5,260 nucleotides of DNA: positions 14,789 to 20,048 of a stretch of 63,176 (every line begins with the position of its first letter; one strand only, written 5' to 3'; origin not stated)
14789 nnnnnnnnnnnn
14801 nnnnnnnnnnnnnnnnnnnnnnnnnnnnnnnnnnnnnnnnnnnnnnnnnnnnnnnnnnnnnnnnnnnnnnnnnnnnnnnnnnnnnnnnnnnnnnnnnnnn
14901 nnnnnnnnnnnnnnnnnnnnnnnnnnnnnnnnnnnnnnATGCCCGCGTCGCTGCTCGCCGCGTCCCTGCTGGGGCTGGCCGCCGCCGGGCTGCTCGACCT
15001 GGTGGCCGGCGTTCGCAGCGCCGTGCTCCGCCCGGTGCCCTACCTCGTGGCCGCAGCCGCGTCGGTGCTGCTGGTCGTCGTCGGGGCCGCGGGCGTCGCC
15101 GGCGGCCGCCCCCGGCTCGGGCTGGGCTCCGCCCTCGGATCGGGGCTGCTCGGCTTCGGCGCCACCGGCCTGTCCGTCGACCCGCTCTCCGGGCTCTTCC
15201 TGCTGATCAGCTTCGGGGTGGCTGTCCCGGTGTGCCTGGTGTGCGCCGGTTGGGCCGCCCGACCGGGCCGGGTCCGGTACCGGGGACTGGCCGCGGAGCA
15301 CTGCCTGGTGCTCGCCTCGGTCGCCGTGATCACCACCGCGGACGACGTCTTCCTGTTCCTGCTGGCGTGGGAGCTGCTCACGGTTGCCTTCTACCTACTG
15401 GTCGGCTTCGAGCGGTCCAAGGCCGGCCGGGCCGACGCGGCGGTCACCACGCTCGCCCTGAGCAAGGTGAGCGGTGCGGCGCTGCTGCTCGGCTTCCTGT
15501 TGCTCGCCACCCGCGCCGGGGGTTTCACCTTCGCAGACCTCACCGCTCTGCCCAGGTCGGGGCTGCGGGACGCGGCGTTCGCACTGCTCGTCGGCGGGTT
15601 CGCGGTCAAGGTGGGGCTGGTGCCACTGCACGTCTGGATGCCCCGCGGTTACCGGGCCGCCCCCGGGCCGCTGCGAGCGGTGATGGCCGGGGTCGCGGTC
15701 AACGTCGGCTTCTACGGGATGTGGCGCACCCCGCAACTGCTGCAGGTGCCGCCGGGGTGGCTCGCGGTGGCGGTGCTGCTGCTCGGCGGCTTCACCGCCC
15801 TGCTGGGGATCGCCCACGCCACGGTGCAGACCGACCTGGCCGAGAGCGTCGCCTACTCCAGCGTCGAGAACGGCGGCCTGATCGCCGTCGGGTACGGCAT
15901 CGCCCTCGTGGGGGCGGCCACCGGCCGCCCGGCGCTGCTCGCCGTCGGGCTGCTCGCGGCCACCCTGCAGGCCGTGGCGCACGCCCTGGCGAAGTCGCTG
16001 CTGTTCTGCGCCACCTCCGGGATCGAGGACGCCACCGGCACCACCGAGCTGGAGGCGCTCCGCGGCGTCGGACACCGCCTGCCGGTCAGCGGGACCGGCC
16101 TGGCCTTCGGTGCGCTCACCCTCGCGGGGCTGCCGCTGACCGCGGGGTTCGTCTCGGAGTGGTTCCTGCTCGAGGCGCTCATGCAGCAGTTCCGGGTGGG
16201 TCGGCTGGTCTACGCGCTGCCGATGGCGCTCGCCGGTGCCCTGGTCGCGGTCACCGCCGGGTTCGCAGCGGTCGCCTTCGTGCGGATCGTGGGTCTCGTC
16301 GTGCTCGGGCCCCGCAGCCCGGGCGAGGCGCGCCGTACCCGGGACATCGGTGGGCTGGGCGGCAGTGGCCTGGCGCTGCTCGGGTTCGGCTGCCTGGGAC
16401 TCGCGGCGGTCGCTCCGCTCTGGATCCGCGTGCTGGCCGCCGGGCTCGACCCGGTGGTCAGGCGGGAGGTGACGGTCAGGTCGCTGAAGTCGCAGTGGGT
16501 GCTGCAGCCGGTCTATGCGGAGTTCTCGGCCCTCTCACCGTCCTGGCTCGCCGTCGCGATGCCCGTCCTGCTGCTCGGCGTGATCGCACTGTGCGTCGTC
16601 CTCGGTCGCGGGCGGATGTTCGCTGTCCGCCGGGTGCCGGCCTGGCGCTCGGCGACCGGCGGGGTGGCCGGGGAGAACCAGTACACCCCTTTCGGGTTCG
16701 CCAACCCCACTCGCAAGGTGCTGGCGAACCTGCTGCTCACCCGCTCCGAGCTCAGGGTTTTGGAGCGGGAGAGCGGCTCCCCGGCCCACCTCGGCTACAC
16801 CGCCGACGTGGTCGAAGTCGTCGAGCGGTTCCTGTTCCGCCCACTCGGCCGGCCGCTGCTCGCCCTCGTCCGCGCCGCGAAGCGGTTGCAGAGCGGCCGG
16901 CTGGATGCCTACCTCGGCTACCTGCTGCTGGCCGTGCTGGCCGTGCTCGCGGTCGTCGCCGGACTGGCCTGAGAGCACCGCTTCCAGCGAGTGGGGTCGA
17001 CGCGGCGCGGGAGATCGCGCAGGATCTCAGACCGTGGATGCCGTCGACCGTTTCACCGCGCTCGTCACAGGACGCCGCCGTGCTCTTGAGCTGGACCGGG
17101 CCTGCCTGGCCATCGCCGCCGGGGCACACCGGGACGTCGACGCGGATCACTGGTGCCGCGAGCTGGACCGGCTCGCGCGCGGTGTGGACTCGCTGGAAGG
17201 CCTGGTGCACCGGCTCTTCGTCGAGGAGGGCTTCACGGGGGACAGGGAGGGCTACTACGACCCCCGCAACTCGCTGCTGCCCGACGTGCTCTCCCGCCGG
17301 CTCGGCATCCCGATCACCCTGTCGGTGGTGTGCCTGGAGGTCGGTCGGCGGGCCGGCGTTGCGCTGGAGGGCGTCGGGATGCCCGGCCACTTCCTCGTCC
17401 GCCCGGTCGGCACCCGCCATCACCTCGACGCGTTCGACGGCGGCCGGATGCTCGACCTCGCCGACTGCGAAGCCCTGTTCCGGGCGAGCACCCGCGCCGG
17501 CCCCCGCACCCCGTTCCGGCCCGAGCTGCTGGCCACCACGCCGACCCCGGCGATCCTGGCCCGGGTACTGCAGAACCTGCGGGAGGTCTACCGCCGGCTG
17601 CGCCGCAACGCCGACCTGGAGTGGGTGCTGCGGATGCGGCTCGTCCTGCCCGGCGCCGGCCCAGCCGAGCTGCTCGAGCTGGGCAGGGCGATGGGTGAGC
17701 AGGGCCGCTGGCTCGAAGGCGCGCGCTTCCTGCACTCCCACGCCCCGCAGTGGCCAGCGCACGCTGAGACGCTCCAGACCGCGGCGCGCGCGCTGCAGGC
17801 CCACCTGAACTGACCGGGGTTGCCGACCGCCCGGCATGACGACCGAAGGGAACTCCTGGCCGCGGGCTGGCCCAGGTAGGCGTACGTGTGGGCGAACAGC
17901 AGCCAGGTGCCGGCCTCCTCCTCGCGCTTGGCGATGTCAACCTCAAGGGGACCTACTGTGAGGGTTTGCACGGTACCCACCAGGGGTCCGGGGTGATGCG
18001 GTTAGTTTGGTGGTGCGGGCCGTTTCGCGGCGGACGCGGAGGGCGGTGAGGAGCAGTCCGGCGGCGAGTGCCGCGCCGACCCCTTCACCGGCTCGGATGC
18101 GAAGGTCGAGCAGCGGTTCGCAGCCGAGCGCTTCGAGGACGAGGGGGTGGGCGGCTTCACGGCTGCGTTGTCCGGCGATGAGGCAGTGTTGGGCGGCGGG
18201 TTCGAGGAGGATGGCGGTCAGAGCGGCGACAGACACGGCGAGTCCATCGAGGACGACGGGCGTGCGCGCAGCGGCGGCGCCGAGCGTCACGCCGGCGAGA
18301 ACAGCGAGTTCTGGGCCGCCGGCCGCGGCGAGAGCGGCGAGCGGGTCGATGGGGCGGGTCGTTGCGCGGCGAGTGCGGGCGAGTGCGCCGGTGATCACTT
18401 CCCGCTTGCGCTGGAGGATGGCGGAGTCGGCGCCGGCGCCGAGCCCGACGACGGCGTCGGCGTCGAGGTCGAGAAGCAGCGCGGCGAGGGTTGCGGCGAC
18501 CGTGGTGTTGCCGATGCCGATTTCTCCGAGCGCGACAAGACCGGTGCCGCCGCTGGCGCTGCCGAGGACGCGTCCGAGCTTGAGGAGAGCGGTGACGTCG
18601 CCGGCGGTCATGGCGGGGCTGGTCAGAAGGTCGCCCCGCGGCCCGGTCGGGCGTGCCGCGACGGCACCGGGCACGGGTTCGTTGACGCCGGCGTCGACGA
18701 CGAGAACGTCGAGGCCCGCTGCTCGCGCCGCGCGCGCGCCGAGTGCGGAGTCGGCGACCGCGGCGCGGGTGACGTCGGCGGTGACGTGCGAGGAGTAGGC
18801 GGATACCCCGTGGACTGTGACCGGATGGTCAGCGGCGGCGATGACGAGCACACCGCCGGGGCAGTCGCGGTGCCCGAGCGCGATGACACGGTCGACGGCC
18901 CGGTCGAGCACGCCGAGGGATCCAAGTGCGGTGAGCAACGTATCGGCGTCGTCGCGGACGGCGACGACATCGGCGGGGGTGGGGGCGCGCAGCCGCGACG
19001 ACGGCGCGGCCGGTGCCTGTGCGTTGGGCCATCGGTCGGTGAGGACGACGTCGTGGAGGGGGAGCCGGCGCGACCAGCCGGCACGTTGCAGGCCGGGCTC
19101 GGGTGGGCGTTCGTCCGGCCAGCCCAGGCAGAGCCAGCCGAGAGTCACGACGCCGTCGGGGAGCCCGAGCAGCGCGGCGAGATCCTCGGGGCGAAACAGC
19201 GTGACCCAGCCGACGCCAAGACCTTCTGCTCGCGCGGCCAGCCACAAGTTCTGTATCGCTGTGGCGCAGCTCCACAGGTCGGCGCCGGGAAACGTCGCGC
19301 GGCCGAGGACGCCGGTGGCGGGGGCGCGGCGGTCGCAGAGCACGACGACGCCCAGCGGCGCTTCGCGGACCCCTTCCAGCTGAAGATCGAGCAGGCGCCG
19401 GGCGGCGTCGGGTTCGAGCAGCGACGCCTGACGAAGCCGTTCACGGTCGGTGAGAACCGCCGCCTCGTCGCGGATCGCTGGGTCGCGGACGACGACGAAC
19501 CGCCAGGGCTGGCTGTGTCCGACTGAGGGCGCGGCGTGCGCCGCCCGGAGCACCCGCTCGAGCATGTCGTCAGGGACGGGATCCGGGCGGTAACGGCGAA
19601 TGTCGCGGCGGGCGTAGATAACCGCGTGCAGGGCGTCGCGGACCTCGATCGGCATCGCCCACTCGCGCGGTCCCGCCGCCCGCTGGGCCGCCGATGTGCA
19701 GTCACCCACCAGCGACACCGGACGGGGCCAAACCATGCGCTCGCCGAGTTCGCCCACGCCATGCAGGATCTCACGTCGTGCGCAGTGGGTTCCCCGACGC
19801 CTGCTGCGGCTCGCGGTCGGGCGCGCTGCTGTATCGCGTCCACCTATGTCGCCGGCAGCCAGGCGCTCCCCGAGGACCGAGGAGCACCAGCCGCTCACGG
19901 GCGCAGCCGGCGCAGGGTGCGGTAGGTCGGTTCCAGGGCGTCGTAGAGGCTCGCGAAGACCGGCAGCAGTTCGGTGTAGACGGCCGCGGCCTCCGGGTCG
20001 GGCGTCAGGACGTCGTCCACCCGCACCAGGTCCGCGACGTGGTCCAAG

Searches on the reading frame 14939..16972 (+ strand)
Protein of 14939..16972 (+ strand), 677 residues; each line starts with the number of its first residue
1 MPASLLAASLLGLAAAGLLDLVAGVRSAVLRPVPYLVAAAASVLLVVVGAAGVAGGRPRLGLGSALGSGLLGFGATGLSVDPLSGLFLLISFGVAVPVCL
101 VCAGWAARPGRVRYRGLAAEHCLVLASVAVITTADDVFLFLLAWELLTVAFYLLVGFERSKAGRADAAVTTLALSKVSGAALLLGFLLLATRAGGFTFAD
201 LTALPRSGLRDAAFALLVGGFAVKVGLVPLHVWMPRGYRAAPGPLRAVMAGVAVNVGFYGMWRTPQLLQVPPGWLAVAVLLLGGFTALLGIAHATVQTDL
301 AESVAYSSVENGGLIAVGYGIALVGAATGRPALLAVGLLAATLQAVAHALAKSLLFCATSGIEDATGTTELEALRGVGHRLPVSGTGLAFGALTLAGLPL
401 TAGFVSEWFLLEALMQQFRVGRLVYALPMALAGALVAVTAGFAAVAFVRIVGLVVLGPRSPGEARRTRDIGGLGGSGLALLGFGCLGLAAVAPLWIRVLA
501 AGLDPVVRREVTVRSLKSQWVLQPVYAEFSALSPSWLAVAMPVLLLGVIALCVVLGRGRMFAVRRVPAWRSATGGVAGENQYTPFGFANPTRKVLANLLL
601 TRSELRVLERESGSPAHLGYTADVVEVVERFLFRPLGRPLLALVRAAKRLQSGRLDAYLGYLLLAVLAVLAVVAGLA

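Call 5: search_protein_families(library=pfam, proteins=[window:14939-16972:+], max_evalue=0.01)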
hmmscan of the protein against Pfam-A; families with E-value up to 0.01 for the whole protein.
window:14939-16972:+ (677 aa): 1 family
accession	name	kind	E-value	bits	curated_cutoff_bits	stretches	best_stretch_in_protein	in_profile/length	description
PF00361.26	Proton_antipo_M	-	6.3e-46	157.3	21.5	1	134-416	1-277/294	NADH:quinone oxidoreductase/Mrp antiporter, TM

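Call 6: search_protein_families(library=ncbifam, proteins=[window:14939-16972:+], max_evalue=0.01)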
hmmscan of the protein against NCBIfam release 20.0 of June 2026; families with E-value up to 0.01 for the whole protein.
window:14939-16972:+ (677 aa): 74 families (the best 25 are shown)
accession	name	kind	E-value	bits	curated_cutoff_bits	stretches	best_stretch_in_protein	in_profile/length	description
NF005086.0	PRK06521.1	equivalog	4.8e-111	372.3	667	1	3-674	5-668/669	hydrogenase 4 subunit B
NF006418.0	PRK08667.1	equivalog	3.8e-70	237.2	794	2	5-488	5-482/644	hydrogenase membrane subunit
NF005046.0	PRK06459.1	equivalog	1e-52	179.6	460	1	117-673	76-584/587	hydrogenase 4 subunit B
TIGR01972.1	NDH_I_M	subfamily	4.9e-41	140.9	263.8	1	78-458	74-433/486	NADH-quinone oxidoreductase subunit M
NF006419.0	PRK08668.1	equivalog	9e-40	137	617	1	79-417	67-403/613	NADH dehydrogenase subunit M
NF006240.0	PRK08376.1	subfamily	3.1e-37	128.7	662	1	80-470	88-470/521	putative monovalent cation/H+ antiporter subunit D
NF005958.0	PRK08042.1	equivalog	1.7e-35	122.9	727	1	14-605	15-570/608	formate hydrogenlyase subunit 3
NF005097.0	PRK06525.1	equivalog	2.2e-35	122.3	430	1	76-462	70-446/480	hydrogenase 4 subunit D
NF009287.0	PRK12647.1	equivalog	6.9e-35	120.8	937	1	78-447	72-428/773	putative monovalent cation/H+ antiporter subunit A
NF009284.0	PRK12644.1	equivalog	5.7e-34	117.3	962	1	78-423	70-403/975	Na+/H+ antiporter subunit A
NF006241.0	PRK08377.1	equivalog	5.9e-31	108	645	1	122-420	116-406/494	NADH dehydrogenase subunit N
TIGR00940.1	2a6301s01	subfamily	9.6e-30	103.5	920.45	1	78-455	71-451/793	monovalent cation:proton antiporter subunit A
NF009286.0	PRK12646.1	equivalog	1.4e-29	103.2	1063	1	123-440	118-439/800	DUF4040 family protein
NF009285.0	PRK12645.1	equivalog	2.6e-29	102.1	1028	1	124-445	119-441/804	Na+/H+ antiporter subunit A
NF004445.0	PRK05777.2-3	equivalog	3.2e-28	99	408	1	113-417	104-404/475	NADH-quinone oxidoreductase subunit NuoN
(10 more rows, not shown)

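Call 90: search_solved_structures(query=window:14939-16972:+, max_evalue=1e-20, show_alignments=1)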
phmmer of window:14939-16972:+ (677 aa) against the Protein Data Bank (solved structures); distinct sequences matched with E-value up to 1e-20: 7.
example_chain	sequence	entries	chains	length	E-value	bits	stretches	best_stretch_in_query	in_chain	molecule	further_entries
7z0s_C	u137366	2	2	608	1.3e-31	113.2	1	61-507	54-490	Formate hydrogenlyase subunit 3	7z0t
6cfw_H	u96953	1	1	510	1.2e-27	100.2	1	127-414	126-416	Monovalent cation/H+ antiporter subunit D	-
6u8y_X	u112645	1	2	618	1.8e-22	83.1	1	123-417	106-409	NADH dehydrogenase subunit M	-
7d3u_A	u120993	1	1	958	3e-22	82.3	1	77-462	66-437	Monovalent Na+/H+ antiporter subunit A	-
6tjv_D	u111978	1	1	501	7.7e-22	81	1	122-432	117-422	NADH dehydrogenase subunit 4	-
6z16_A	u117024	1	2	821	6.8e-21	77.8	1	80-430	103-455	Multisubunit Na+/H+ antiporter, A subunit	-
6u8y_H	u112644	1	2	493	8.6e-21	77.5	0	122-423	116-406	NADH dehydrogenase subunit N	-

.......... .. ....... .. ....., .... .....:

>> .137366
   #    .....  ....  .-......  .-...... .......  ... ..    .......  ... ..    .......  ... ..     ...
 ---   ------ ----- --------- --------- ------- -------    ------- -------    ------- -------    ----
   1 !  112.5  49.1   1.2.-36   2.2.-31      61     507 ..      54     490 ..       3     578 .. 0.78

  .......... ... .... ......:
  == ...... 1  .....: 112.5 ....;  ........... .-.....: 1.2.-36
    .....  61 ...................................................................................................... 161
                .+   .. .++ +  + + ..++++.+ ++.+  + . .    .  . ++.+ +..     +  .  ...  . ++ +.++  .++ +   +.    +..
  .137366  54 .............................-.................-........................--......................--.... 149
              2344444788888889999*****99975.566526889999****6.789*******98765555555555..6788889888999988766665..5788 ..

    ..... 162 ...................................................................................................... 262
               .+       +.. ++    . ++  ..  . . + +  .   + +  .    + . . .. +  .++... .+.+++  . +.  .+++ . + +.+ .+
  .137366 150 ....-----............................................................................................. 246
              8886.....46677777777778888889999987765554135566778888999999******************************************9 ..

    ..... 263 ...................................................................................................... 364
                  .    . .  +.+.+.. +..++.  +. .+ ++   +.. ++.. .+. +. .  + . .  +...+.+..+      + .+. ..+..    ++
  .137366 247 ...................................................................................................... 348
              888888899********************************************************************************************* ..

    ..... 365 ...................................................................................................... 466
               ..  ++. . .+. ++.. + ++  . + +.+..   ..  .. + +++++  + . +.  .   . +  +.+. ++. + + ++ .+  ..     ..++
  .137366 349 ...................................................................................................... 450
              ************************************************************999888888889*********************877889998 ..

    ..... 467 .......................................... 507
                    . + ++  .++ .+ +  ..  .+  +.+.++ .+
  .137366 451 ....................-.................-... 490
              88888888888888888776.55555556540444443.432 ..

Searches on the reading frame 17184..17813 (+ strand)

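Call 23: search_protein_families(library=pfam, proteins=[window:17184-17813:+], max_evalue=0.001)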
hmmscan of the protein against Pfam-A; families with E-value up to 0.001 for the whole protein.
window:17184-17813:+ (209 aa): 1 family
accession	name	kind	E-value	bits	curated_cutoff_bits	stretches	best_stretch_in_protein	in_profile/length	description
PF13369.12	Transglut_core2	-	9.7e-37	126.3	23.5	1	4-129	28-154/155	Transglutaminase-like superfamily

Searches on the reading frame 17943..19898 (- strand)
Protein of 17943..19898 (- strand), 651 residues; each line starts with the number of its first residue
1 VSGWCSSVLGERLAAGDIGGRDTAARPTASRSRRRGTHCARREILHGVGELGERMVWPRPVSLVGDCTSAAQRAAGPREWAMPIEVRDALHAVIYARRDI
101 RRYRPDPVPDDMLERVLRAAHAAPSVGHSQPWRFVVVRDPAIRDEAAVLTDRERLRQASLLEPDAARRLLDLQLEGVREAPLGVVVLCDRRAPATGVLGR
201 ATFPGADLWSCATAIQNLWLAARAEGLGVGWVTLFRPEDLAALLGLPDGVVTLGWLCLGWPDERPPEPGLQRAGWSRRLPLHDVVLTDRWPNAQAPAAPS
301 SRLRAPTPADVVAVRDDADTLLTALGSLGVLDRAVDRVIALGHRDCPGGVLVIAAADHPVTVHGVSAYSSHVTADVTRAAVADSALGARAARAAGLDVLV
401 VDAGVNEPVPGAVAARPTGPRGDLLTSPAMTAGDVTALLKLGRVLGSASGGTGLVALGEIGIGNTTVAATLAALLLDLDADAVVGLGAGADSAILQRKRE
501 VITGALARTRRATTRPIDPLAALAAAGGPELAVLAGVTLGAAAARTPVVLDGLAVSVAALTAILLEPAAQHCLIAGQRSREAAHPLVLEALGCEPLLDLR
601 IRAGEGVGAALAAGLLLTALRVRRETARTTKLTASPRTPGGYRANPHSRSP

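Call 23: search_protein_families(library=pfam, proteins=[window:17943-19898:-], max_evalue=0.001)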
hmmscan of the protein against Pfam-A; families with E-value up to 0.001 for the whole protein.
window:17943-19898:- (651 aa): 2 families
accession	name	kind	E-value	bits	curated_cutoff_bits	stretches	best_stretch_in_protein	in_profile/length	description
PF02277.22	DBI_PRT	-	2.1e-71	241.3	22.6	1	313-628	11-323/329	Phosphoribosyltransferase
PF00881.29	Nitroreductase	-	5.2e-34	118.3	23.5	1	94-260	1-167/167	Nitroreductase family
